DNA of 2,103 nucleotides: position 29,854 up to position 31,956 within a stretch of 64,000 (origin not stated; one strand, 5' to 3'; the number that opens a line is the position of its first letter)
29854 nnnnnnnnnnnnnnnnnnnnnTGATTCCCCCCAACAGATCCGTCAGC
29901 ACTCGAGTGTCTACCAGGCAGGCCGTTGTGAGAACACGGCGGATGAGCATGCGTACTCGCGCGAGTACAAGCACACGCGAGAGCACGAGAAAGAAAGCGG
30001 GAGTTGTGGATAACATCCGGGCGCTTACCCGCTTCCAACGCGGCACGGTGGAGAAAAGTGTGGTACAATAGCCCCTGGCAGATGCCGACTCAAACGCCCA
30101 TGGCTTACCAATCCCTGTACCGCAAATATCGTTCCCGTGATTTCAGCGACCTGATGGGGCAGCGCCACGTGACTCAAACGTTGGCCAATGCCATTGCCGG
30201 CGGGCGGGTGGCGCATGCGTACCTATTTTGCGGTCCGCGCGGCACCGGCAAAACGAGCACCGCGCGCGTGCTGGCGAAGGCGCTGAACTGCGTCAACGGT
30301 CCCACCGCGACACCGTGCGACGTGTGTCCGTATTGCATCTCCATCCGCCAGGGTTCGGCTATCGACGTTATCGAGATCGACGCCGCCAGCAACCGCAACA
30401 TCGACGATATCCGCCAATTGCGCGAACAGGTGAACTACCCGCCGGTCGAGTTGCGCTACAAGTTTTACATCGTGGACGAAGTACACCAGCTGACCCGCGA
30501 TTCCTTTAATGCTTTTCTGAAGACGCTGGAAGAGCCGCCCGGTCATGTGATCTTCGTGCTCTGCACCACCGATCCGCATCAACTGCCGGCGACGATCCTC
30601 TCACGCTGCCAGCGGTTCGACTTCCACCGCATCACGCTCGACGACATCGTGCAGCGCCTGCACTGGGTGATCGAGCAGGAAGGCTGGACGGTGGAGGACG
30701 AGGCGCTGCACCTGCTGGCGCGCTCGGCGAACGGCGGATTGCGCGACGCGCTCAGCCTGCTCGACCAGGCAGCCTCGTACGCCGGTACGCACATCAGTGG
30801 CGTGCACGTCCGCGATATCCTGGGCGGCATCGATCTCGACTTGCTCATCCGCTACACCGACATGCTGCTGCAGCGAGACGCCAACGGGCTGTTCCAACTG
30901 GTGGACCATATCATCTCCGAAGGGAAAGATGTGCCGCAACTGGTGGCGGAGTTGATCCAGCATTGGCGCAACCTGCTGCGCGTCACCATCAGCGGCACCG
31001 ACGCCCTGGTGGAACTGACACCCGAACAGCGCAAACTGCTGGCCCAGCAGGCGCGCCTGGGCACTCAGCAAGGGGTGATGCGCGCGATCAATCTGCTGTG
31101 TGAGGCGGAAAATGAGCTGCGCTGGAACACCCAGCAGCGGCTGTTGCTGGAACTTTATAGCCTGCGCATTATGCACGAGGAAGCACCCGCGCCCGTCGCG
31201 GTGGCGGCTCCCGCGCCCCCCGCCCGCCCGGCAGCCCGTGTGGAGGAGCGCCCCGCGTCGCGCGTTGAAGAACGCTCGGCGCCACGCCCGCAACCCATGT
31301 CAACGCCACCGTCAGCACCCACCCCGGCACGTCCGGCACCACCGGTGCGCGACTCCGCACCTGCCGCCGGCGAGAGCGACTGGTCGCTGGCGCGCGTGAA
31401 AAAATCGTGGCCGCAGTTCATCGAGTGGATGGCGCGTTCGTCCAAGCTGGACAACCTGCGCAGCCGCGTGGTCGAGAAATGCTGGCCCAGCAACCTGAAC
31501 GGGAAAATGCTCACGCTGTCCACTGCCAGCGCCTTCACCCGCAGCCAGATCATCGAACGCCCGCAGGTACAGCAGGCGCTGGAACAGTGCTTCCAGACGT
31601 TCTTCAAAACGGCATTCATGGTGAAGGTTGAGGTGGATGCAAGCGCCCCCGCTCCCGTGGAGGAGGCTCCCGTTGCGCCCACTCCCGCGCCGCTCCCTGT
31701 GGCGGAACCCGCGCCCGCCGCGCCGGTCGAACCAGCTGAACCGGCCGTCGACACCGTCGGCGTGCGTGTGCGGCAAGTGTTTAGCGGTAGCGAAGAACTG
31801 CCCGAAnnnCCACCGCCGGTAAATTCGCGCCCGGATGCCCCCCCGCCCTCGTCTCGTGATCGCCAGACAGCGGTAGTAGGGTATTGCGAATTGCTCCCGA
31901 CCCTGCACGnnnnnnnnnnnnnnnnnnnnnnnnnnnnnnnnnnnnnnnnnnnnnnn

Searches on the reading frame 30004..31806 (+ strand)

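Call 16: search_protein_families(library=pfam, proteins=[window:30004-31806:+], max_evalue=0.001)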
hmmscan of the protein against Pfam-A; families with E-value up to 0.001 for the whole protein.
window:30004-31806:+ (601 aa): 9 families
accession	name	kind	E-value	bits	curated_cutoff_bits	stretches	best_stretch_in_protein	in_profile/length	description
PF13177.12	DNA_pol3_delta2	-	9.7e-44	149.6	27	1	53-210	2-160/161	DNA polymerase III, delta subunit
PF22608.2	DNAX_ATPase_lid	-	1.4e-16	60.5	27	1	215-260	2-47/49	DNA polymerase III clamp loader subunit, ATPase lid domain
PF12169.13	DNA_pol3_gamma3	-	9.3e-12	45.4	24.4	1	268-397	5-136/143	DNA polymerase III subunits gamma and tau domain III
PF00004.35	AAA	-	1.7e-11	45.2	21.2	1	74-206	2-124/131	ATPase family associated with various cellular activities (AAA)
PF13401.12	AAA_22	-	1e-05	26.3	27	1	73-186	8-122/130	AAA domain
PF13604.12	AAA_30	-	0.00013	22.2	27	1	73-196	21-130/191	AAA domain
PF01078.27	Mg_chelatase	-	0.00013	21.9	20.3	1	46-94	1-46/207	Magnesium chelatase, subunit ChlI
PF05496.18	RuvB_N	-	0.00038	20.7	27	0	43-104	2-67/159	Holliday junction DNA helicase RuvB P-loop domain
PF16193.11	AAA_assoc_2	-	0.00078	20.1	34.3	0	227-263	4-40/81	AAA C-terminal domain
